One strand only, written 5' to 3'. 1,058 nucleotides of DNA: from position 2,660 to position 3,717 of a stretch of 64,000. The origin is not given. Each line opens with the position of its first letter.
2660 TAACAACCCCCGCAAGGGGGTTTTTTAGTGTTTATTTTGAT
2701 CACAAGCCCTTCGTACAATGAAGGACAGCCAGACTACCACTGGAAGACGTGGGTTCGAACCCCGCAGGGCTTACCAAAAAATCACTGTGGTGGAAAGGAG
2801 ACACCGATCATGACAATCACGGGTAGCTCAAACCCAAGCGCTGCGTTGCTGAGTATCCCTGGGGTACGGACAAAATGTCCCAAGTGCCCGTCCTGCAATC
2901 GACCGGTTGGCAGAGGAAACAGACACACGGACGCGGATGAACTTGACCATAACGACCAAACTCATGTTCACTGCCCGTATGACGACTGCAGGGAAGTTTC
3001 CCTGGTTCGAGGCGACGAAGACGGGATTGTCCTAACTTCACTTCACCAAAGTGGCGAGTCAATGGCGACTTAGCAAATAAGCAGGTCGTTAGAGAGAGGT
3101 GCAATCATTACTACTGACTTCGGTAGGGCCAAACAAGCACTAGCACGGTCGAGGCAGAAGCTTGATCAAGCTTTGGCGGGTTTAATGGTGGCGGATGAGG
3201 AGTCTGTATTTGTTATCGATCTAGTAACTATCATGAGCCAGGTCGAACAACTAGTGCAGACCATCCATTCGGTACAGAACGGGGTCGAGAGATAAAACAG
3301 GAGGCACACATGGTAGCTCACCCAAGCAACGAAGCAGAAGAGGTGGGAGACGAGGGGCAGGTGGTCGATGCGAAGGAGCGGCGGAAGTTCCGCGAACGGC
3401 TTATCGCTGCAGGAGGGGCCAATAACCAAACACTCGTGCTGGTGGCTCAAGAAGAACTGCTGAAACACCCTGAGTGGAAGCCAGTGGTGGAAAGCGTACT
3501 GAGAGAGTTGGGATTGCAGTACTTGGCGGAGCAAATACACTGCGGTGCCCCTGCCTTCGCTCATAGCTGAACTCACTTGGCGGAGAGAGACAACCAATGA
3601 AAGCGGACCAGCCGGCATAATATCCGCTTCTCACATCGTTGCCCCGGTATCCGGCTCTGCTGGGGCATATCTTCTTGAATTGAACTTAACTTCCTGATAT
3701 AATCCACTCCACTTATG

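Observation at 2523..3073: Island B: promoter, alternative-hairpin RNA switch, tRNA-like 3' fragment and a zinc-ribbon mini-protein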

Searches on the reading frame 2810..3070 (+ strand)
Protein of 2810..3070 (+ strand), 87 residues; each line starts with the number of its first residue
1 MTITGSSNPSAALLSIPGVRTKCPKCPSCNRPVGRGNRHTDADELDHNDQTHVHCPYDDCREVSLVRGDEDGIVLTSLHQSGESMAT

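Call 10: search_protein_families(library=pfam, proteins=[window:2810-3070:+], max_evalue=1)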
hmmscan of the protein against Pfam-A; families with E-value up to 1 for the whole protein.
window:2810-3070:+ (87 aa): 2 families
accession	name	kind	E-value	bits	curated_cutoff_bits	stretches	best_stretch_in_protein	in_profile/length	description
PF16919.11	PknG_rubred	-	0.0028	18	28.5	1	7-43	20-56/74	Protein kinase G rubredoxin domain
PF17337.7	Gal_GalNac_35kD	-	0.11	12.5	25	1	37-83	42-89/225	Galactose-inhibitable lectin 35 kDa subunit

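Call 11: search_protein_families(library=phrogs, proteins=[window:2810-3070:+], max_evalue=1)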
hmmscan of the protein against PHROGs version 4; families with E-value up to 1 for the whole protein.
window:2810-3070:+ (87 aa): 0 families

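Call 21: find_encoding_contigs(protein=window:2810-3070:+, flank=10000)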
Protein window:2810-3070:+ (87 aa): no gene with exactly this product is on record in the collection.

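Call 34: find_homologous_proteins(query=window:2810-3070:+, max_evalue=0.01)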
Query window:2810-3070:+ (87 aa): 1 proteins with E <= 0.01 among 1 candidates.
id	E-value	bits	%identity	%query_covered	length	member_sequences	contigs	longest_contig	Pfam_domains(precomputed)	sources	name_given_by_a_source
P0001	4.5e-53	194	100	100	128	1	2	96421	-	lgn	-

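Call 36: find_encoding_contigs(protein=P0001, flank=3000, max_places=4)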
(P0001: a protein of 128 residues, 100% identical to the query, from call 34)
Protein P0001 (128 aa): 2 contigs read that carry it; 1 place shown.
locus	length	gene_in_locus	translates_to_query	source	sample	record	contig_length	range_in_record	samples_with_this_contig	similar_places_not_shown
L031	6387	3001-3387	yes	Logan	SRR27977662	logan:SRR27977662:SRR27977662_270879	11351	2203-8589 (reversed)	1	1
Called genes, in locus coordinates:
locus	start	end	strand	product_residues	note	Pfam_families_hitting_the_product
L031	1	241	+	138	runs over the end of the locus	PF01467:CTP_transf_like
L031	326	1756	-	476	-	-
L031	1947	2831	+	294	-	PF18917:LiaI-LiaF-like_TM1, PF22570:LiaF-TM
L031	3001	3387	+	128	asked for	-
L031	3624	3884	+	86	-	-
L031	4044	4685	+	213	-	PF00574:CLP_protease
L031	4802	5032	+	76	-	PF18910:DUF5665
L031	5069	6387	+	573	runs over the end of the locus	PF07973:tRNA_SAD, PF00587:tRNA-synt_2b, PF03129:HGTP_anticodon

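Call 45: find_homologous_proteins(query=A3, max_evalue=0.01)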
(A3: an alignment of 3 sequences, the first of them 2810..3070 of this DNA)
Query A3 (3 sequences) (87 aa, profile of the alignment): 2 proteins with E <= 0.01 among 104 candidates.
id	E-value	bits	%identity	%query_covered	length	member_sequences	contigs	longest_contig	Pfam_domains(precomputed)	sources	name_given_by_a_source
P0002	3.3e-29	118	53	59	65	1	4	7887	-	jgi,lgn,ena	-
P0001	4.0e-28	115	100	100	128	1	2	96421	-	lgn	-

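Call 52: search_protein_representatives(alignment_id=A4)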
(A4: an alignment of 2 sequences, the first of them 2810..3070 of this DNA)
Query: 2 sequences, 87 profile positions. Proteins with E-value up to 0.001 (for the whole library): 4; up to 1e-10: 2; up to 1e-30: 1. The best 4 are listed.
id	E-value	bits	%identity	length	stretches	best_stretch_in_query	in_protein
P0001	4.5e-49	180.6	-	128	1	1-87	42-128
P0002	4.5e-27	110.1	-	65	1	24-87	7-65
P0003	9.2e-10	54.6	-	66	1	23-80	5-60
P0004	1.6e-06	44.2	-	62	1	25-79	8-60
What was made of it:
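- Tried and rejected: Homologue searches returned only locus-specific relatives (calls 34, 45, 52).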

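Call 54: find_encoding_contigs(protein=P0003, flank=4000, max_places=4)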
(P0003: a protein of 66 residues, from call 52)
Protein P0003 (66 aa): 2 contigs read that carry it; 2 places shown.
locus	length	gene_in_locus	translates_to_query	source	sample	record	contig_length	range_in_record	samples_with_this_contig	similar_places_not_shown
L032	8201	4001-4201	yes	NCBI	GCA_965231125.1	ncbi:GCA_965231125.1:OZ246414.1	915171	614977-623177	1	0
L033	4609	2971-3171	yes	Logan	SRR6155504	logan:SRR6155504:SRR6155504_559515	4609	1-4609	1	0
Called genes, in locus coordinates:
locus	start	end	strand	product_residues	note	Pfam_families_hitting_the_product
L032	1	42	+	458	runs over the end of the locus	PF08245:Mur_ligase_M, PF08353:MurT_C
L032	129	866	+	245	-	PF07685:GATase_3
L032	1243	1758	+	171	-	PF12706:Lactamase_B_2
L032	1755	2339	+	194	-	PF01725:Ham1p_like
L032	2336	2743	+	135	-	PF01467:CTP_transf_like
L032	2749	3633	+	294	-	PF18917:LiaI-LiaF-like_TM1, PF22570:LiaF-TM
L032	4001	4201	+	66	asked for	-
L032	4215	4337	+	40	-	-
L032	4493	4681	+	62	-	-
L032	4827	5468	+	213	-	PF00574:CLP_protease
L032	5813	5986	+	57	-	PF18910:DUF5665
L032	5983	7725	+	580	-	PF07973:tRNA_SAD, PF00587:tRNA-synt_2b, PF03129:HGTP_anticodon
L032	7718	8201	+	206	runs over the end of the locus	PF01300:Sua5_yciO_yrdC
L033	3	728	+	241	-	?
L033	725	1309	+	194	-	PF01725:Ham1p_like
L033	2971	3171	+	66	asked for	-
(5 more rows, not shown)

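Call 55: find_encoding_contigs(protein=P0004, flank=4000, max_places=4)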
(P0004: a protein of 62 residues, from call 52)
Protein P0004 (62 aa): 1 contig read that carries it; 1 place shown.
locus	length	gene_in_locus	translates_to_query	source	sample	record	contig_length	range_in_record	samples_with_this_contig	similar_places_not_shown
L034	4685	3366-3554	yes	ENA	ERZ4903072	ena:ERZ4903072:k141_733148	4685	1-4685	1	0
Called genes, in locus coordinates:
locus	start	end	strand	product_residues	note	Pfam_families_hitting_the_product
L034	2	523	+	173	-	?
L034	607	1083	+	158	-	PF00293:NUDIX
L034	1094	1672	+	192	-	PF01725:Ham1p_like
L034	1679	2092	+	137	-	PF01467:CTP_transf_like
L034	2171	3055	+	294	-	PF18917:LiaI-LiaF-like_TM1, PF22570:LiaF-TM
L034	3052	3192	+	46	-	-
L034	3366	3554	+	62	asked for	-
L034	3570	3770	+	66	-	-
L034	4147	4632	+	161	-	PF00574:CLP_protease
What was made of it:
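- The Zn-ribbon family has 4 representatives in 1.84e9, all at this slot (calls 52, 54, 55).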

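Call 66: search_solved_structures(query=A5, max_evalue=10)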
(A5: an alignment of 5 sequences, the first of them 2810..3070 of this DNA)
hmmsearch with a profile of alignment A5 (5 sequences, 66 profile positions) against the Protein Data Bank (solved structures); distinct sequences matched with E-value up to 10: 26.
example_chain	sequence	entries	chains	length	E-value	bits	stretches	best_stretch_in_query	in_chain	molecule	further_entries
2i13_A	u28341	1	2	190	5e-06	29.5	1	5-27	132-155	Aart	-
1mey_C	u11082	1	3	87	0.0012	21.9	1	5-30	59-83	CONSENSUS ZINC FINGER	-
8iej_M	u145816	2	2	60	0.022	17.8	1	3-22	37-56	E3 ubiquitin-protein ligase BRE1A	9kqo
5trb_A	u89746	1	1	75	0.035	17.2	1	3-22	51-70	E3 ubiquitin-protein ligase BRE1A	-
2jne_A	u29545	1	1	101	0.059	16.5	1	6-43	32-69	Hypothetical protein yfgJ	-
8iej_A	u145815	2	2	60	0.13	15.3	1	5-22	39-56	E3 ubiquitin-protein ligase BRE1B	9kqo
9l94_S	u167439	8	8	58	0.26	14.4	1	30-46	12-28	Large ribosomal subunit protein eL37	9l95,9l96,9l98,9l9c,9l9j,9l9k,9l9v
9e6q_Ai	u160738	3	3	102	0.28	14.3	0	3-18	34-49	Large ribosomal subunit protein eL43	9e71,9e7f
2k5c_A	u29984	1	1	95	0.32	14.1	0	5-21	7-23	uncharacterized protein PF0385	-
5k2m_E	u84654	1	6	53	0.34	14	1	8-22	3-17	Probable lysine biosynthesis protein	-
2ph1_A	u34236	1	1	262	0.4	13.8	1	38-54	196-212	Nucleotide-binding protein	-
8gui_K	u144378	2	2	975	0.65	13.1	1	4-22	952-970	E3 ubiquitin-protein ligase BRE1A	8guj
3wwl_A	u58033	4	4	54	0.82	12.8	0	8-48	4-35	Alpha-aminoadipate carrier protein LysW | OrfF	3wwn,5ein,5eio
8ieg_A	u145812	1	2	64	1.1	12.4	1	6-21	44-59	E3 ubiquitin-protein ligase BRE1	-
4r7e_A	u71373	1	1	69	1.2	12.3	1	6-21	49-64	E3 ubiquitin-protein ligase BRE1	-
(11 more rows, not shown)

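Call 68: predict_structure(alignment_id=A6)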
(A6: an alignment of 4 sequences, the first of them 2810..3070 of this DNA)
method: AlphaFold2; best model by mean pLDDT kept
length: 87 residues; sequences in the alignment: 4
mean_pLDDT: 66.6   pTM: 0.45
mean pLDDT of the five models: 66.6, 63.1, 62.7, 61.5, 60.1
residues with pLDDT >= 90: 0; 70-90: 41; 50-70: 26; < 50: 20
segments of 3 or more residues with pLDDT < 50: 10-19, 81-85
pLDDT, mean of each block of 10 residues (from residue 1): 50 47 75 75 68 83 78 70 47
secondary structure, 60 per line:
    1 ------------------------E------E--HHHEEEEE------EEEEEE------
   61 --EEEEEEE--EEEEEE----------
elements in order: E38-42 E49-54 E63-69 E72-77
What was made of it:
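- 2810..3073 (+): 87-aa Zn-ribbon-like protein with invariant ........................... The AF2 model is an all-beta small domain with pLDDT 66.6 (call 68).
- On Zinc ribbon: The AF2 model is all-beta with pLDDT 66.6 (call 68).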

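Call 73: fold_search(model_id=the predicted structure, library=pdb)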
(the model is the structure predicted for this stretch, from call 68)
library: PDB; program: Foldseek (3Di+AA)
matches with E <= 10: 86; with E <= 0.001: 0
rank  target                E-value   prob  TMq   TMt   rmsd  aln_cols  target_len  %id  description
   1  2dr3_C                1.9e+00  0.18  0.30  0.13   3.6        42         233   14  Crystal Structure of RecA superfamily ATPase PH0284 from Pyrococcus horikoshii OT3 (released 2006-12-06)
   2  3hi2_B                2.0e+00  0.25  0.37  0.34   3.0        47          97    8  Structure of the N-terminal domain of the E. coli antitoxin MqsA (YgiT/b3021) in complex with the E. coli toxin MqsR ( (released 2010-01-12)
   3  3vpb_E                2.3e+00  0.23  0.36  0.52   5.8        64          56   25  ArgX from Sulfolobus tokodaii complexed with LysW/Glu/ADP/Mg/Zn/Sulfate (released 2013-02-27)
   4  9kvn                  2.3e+00  0.13  0.30  0.23   3.7        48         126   14  Structure of UKD domain in the bifunctional enzyme CelAly (released 2026-03-18)
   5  8hhj_B                2.3e+00  0.12  0.28  0.25   6.6        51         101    6  Crystal structure of the MafB2-CTMGI-2B16B6/MafI2MGI-2B16B6 complex (released 2023-11-15)
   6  2dr3_D                2.5e+00  0.14  0.29  0.12   3.9        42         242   14  Crystal Structure of RecA superfamily ATPase PH0284 from Pyrococcus horikoshii OT3 (released 2006-12-06)
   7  2dr3_B                2.6e+00  0.15  0.30  0.13   3.7        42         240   14  Crystal Structure of RecA superfamily ATPase PH0284 from Pyrococcus horikoshii OT3 (released 2006-12-06)
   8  8db3_B                2.8e+00  0.15  0.31  0.08   3.5        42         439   12  Crystal structure of KaiC with truncated C-terminal coiled-coil domain (released 2023-03-22)
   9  8dba_K                3.2e+00  0.18  0.35  0.07   3.6        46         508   13  Crystal structure of dodecameric KaiC (released 2023-03-22)
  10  2dr3_F                3.2e+00  0.13  0.32  0.14   3.9        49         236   14  Crystal Structure of RecA superfamily ATPase PH0284 from Pyrococcus horikoshii OT3 (released 2006-12-06)
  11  2dr3_A                3.2e+00  0.08  0.29  0.13   9.3        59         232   14  Crystal Structure of RecA superfamily ATPase PH0284 from Pyrococcus horikoshii OT3 (released 2006-12-06)
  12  4dug_B                3.4e+00  0.11  0.32  0.07   7.6        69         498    6  Crystal Structure of Circadian Clock Protein KaiC E318A Mutant (released 2012-03-14)
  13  2dr3_E                3.6e+00  0.12  0.33  0.14   3.9        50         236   14  Crystal Structure of RecA superfamily ATPase PH0284 from Pyrococcus horikoshii OT3 (released 2006-12-06)
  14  6l8e_E                3.6e+00  0.08  0.23  0.23   2.6        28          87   11  Crystal structure of heterohexameric YoeB-YefM complex bound to 26bp-DNA (released 2020-09-02)
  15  7bwf_A                3.6e+00  0.08  0.23  0.23   2.6        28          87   11  YoeB-YefM complex from Staphylococcus aureus (released 2020-05-20)
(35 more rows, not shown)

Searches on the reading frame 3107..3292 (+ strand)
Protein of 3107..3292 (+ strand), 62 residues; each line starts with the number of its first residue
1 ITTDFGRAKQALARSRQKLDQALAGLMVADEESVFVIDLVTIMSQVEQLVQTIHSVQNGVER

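Call 10: search_protein_families(library=pfam, proteins=[window:3107-3292:+], max_evalue=1)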
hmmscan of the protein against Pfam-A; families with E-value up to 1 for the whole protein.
window:3107-3292:+ (62 aa): 1 family
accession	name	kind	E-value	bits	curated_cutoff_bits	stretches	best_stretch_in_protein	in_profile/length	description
PF07373.16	CAMP_factor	-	0.055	13.3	23.3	1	3-60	33-87/219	CAMP factor (Cfa)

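Call 11: search_protein_families(library=phrogs, proteins=[window:3107-3292:+], max_evalue=1)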
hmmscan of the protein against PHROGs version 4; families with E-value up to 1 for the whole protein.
window:3107-3292:+ (62 aa): 2 families
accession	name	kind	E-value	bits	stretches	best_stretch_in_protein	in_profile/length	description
phrog_8791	-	unknown function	0.064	13.9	1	4-55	120-172/211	-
phrog_32210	-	unknown function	0.22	11.6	1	3-56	205-258/352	-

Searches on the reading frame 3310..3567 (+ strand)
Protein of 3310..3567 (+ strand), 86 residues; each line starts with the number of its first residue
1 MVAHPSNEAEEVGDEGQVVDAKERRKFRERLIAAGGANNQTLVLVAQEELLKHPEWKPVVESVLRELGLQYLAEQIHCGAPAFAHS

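Call 10: search_protein_families(library=pfam, proteins=[window:3310-3567:+], max_evalue=1)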
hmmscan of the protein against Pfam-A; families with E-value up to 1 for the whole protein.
window:3310-3567:+ (86 aa): 0 families

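Call 11: search_protein_families(library=phrogs, proteins=[window:3310-3567:+], max_evalue=1)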
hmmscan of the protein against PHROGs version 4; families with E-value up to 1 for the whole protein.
window:3310-3567:+ (86 aa): 0 families

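Call 78: find_homologous_proteins(query=window:3310-3567:+, max_evalue=0.01)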
Query window:3310-3567:+ (86 aa): 1 proteins with E <= 0.01 among 3 candidates.
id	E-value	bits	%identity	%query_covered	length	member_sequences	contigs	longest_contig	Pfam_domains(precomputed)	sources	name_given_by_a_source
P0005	2.3e-49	182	100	100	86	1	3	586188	-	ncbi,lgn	ncbi:MAG: hypothetical protein WD231_03055 [Candidatus Woykebacteria bacterium]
